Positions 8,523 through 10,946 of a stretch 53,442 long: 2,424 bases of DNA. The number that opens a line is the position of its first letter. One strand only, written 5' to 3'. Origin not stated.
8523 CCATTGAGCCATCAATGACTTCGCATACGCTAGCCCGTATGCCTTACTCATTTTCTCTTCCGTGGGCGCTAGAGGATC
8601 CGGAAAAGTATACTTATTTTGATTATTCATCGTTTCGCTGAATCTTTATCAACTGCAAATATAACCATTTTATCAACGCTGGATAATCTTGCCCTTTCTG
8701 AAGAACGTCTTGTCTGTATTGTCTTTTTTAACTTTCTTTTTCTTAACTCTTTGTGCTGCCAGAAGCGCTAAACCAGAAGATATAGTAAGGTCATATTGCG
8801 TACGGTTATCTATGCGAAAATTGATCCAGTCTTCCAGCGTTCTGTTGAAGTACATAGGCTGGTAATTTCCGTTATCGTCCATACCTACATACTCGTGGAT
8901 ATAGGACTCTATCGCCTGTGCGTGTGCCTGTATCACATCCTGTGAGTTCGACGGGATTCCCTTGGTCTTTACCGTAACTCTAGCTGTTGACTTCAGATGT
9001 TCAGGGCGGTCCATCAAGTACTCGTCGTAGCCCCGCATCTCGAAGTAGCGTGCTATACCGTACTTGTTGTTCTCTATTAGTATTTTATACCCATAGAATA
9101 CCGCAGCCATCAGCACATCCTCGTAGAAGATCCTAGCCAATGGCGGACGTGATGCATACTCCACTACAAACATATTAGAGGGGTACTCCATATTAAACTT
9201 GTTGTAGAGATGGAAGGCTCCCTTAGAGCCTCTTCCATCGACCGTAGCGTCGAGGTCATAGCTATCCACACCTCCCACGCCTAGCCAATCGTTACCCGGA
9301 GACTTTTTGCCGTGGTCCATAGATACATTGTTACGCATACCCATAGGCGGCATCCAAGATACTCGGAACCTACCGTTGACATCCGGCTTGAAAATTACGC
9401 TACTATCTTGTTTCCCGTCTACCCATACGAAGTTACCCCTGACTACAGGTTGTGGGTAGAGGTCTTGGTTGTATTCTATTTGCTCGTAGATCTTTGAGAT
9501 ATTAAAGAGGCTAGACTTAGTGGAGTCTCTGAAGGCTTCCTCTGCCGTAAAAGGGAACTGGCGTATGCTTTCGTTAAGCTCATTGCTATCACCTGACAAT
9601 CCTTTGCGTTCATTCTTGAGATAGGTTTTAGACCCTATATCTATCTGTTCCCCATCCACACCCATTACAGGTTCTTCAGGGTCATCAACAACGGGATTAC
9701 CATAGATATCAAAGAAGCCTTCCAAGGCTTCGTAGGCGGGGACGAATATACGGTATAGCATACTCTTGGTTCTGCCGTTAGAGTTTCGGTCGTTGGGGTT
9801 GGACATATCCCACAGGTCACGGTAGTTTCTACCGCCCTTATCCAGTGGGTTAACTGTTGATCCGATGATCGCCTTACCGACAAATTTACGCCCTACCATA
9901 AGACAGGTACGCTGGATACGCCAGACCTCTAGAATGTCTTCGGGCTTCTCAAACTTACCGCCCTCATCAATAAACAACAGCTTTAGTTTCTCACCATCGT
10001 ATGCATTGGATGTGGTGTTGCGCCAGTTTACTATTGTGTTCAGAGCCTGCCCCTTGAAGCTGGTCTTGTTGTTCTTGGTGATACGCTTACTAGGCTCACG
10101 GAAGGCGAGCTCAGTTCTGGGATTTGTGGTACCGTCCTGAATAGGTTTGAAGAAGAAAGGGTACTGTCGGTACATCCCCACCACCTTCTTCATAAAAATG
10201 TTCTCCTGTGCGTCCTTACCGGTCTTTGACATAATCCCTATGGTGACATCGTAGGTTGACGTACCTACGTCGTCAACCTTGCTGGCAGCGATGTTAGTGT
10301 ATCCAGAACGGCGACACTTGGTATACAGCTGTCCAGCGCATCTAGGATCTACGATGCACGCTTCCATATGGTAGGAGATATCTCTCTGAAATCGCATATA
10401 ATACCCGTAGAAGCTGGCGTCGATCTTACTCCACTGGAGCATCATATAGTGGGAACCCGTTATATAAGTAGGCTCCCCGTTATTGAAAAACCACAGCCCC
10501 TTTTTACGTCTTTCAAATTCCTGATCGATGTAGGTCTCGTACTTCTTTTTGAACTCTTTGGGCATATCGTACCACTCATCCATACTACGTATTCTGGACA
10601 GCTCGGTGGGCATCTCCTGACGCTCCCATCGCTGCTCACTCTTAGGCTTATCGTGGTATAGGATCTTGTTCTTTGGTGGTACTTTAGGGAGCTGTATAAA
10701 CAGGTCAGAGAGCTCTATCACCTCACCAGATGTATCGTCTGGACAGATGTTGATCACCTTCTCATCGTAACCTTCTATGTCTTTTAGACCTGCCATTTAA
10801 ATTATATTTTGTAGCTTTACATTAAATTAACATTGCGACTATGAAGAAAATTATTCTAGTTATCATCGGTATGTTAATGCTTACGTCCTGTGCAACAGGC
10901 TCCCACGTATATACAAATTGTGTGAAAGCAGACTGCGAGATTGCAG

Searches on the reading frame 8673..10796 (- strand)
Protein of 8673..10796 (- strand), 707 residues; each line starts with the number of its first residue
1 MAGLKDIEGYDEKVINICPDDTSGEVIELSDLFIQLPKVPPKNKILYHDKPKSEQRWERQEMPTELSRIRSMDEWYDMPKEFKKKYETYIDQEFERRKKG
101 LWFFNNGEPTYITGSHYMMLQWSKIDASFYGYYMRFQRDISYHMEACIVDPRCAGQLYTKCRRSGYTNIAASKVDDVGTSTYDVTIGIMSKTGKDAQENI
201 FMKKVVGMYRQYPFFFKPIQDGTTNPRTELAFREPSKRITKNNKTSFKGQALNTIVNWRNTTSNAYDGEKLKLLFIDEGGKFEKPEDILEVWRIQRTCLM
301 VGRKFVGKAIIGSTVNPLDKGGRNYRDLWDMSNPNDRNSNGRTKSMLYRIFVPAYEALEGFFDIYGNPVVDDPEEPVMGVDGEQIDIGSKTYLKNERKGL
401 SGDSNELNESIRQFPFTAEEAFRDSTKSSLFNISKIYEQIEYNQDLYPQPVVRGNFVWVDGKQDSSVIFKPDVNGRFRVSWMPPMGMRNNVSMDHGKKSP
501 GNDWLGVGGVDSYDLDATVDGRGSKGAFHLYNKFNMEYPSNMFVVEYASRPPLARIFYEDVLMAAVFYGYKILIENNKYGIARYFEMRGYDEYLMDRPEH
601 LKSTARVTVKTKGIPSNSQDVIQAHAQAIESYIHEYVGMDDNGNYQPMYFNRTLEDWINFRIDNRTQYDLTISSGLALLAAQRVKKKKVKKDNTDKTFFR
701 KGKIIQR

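Call 13: search_protein_families(library=phrogs, proteins=[window:8673-10796:-], max_evalue=0.001)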
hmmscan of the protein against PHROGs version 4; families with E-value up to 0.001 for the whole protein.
window:8673-10796:- (707 aa): 1 family
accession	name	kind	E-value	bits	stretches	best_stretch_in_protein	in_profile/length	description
phrog_6681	-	head and packaging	1.5e-182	609.8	1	10-701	13-744/758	terminase large subunit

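Call 14: search_protein_families(library=pfam, proteins=[window:8673-10796:-], max_evalue=0.01)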
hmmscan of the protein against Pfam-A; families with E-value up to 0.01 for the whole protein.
window:8673-10796:- (707 aa): 0 families

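Call 19: search_dna_similar(query=window:8673-10796:-, collection=phages, mode=protein, max_rows=25)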
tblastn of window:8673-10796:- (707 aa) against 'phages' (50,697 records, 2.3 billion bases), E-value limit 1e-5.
Records with a match: 118; places in all: 118; records where one place covers at least 80% of the query: 87.
Best place of each record, by identity: <60% 118.
By first word of the organism name: Flavobacterium 68; uncultured 23; Cellulophaga 15; Bacteriophage 5; Tenacibaculum 2; Azobacteroides 2; Caudoviricetes 1; Maribacter 1; Kolpuevirus 1.
By host as written in the record: Flavobacterium sp. BAL314 68; - 29; Cellulophaga sp. HaHa_2_95 4; Cellulophaga baltica NN016038 2; Cellulophaga baltica #13 2; Cellulophaga baltica #19 2; Cellulophaga baltica #18 2; Cellulophaga baltica NN016046 2; and 5 more.
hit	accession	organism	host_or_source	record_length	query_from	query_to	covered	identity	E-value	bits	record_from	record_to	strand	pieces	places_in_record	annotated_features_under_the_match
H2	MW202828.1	Caudoviricetes sp.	Manatee Spring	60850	9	683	95%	47.2%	0e+0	611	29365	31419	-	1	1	terminase large subunit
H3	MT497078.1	Flavobacterium phage vB_FspP_elemoE_10-3D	Flavobacterium sp. BAL314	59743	8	683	96%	42.0%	6e-148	482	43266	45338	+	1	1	hypothetical protein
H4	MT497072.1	Flavobacterium phage vB_FspP_elemoE_6-9C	Flavobacterium sp. BAL314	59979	8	683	96%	42.0%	6e-148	482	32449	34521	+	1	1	hypothetical protein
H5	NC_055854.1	Flavobacterium phage vB_FspP_elemoE_6-9C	Flavobacterium sp. BAL314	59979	8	683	96%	42.0%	6e-148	482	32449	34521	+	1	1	terminase large subunit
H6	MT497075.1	Flavobacterium phage vB_FspP_elemoA_1-9A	Flavobacterium sp. BAL314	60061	8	683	96%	42.0%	6e-148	482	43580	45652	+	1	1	hypothetical protein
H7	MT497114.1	Flavobacterium phage vB_FspP_elemoA_7-3A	Flavobacterium sp. BAL314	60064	8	683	96%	42.0%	6e-148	482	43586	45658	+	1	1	hypothetical protein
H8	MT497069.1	Flavobacterium phage vB_FspP_elemoA_15-9B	Flavobacterium sp. BAL314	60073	8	683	96%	42.0%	6e-148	482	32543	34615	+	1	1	hypothetical protein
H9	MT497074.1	Flavobacterium phage vB_FspP_elemoA_1-5B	Flavobacterium sp. BAL314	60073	8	683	96%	42.0%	6e-148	482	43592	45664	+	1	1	hypothetical protein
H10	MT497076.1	Flavobacterium phage vB_FspP_elemoA_1-9B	Flavobacterium sp. BAL314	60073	8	683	96%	42.0%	6e-148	482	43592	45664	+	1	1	hypothetical protein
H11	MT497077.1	Flavobacterium phage vB_FspP_elemoA_1-9C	Flavobacterium sp. BAL314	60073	8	683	96%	42.0%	6e-148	482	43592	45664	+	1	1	hypothetical protein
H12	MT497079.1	Flavobacterium phage vB_FspP_elemoA_10-9A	Flavobacterium sp. BAL314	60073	8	683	96%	42.0%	6e-148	482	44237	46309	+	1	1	hypothetical protein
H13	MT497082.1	Flavobacterium phage vB_FspP_elemoA_11-9B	Flavobacterium sp. BAL314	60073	8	683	96%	42.0%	6e-148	482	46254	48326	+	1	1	hypothetical protein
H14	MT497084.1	Flavobacterium phage vB_FspP_elemoA_12-1B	Flavobacterium sp. BAL314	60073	8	683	96%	42.0%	6e-148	482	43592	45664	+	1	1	hypothetical protein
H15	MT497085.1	Flavobacterium phage vB_FspP_elemoA_12-3A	Flavobacterium sp. BAL314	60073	8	683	96%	42.0%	6e-148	482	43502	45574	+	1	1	hypothetical protein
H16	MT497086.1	Flavobacterium phage vB_FspP_elemoA_12-9A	Flavobacterium sp. BAL314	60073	8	683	96%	42.0%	6e-148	482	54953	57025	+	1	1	hypothetical protein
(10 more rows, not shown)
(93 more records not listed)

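Call 86: find_related_loci(query=window:8673-10796:-, collection=viral_contigs, flank=10000)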
Query window:8673-10796:- (707 aa) in viral_contigs; peptide patterns used: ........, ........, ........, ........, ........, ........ (x = any residue, [..] = any of these).
600 stretches matched a pattern (row limit reached: there are more); 598 encode a relative of the query (tblastn E <= 1e-3); the best 80 are kept; 80 distinct loci.
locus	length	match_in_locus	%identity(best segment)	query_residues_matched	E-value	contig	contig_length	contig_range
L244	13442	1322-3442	100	1-707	0e+0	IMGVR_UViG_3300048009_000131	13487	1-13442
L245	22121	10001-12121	99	1-707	0e+0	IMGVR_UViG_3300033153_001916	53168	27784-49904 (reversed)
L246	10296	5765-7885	98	1-707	0e+0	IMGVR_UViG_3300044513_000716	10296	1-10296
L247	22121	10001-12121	96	1-707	0e+0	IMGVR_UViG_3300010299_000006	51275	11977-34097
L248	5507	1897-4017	90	1-707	0e+0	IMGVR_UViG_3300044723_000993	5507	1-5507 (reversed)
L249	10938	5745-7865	89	1-707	0e+0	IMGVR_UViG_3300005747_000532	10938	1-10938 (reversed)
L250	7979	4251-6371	90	1-707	0e+0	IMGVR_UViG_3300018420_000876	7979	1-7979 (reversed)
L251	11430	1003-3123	89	1-707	0e+0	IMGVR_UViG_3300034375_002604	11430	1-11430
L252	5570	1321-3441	88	1-707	0e+0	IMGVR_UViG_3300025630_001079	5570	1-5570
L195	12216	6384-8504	88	1-707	0e+0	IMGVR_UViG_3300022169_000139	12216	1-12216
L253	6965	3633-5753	88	1-707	0e+0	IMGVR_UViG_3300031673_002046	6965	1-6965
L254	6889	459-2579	86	1-707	0e+0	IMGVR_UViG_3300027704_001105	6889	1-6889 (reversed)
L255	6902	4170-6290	81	1-707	0e+0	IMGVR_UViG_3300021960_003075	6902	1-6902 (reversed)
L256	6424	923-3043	80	1-707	0e+0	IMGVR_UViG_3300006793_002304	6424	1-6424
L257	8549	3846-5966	81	1-707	0e+0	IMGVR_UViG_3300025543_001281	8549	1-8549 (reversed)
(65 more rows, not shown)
